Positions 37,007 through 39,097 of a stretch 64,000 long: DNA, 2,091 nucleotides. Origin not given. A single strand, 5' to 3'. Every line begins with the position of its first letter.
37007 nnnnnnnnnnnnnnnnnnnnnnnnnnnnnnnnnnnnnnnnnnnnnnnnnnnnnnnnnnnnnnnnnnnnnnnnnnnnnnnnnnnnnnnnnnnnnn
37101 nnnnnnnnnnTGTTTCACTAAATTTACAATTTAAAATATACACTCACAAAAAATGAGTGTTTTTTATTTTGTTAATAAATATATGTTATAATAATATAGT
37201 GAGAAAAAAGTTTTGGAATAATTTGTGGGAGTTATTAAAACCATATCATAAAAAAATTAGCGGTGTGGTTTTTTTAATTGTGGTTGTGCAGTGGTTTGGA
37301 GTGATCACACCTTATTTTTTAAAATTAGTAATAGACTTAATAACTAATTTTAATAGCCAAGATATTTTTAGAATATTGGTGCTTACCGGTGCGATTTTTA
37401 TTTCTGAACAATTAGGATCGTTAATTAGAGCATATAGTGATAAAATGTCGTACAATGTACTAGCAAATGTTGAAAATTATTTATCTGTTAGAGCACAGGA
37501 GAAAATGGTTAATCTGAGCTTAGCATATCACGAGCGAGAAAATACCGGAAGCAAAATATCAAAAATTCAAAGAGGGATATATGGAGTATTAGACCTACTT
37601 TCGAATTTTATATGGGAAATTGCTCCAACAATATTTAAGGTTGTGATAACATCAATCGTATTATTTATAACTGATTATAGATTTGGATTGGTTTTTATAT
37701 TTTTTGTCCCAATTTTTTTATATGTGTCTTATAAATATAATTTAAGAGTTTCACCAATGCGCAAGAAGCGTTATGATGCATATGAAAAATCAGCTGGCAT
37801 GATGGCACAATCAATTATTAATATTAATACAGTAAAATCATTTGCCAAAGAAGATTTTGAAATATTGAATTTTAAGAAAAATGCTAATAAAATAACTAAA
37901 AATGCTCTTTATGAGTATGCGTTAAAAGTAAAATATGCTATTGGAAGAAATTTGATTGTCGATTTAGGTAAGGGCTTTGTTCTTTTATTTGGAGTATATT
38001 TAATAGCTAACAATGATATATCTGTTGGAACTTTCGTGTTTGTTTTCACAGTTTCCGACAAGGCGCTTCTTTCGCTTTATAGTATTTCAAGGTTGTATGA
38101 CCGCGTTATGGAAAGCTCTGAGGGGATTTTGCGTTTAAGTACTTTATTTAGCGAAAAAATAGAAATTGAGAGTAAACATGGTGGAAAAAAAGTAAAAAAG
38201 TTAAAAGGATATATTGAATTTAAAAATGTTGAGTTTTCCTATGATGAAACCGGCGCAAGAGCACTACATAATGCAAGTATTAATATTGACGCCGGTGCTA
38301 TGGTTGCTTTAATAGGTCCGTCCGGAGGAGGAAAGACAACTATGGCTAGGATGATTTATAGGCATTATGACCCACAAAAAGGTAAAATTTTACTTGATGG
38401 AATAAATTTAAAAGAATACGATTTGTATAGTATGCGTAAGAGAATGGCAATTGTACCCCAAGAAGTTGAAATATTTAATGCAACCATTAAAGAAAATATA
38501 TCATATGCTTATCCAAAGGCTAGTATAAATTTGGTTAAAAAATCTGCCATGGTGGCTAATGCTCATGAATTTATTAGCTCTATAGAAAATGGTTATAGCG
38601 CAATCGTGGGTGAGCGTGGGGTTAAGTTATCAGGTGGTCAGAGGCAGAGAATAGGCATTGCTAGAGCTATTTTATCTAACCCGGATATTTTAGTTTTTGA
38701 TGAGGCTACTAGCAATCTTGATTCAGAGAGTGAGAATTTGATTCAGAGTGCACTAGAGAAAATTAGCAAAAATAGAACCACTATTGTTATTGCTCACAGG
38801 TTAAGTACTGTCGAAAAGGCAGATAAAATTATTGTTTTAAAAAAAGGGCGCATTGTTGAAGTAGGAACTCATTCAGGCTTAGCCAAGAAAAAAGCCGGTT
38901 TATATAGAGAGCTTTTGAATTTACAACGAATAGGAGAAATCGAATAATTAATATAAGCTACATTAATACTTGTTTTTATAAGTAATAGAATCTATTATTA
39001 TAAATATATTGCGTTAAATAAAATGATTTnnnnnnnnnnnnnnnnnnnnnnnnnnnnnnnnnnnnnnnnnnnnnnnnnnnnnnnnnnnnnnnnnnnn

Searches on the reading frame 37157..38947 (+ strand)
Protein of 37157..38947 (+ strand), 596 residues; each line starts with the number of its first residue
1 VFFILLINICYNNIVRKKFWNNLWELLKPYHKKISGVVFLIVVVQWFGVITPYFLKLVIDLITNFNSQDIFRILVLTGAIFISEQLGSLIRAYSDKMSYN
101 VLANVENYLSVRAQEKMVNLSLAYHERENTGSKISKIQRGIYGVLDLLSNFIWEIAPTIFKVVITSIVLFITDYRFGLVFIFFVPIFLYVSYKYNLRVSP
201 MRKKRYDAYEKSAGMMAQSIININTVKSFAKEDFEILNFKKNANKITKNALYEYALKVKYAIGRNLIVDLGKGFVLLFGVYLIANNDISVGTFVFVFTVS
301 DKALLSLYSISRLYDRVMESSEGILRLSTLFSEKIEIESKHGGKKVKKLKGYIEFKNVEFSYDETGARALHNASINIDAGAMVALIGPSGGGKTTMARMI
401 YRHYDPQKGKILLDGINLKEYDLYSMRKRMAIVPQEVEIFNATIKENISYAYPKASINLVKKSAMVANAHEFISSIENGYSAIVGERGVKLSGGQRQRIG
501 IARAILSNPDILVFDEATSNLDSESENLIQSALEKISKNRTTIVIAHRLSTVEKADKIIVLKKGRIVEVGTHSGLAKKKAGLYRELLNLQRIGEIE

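Call 35: search_protein_families(library=pfam, proteins=[window:37157-38947:+], max_evalue=0.00001)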
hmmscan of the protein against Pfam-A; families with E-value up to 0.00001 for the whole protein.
window:37157-38947:+ (596 aa): 3 families
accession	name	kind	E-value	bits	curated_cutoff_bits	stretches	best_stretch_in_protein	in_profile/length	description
PF00005.33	ABC_tran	-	7.6e-32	111.2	25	1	370-519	1-137/137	ABC transporter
PF00664.28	ABC_membrane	-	2.3e-31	110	28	1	37-297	4-264/274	ABC transporter transmembrane region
PF02463.25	SMC_N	-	3e-06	27.3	40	1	409-562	109-212/220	RecF/RecN/SMC N terminal domain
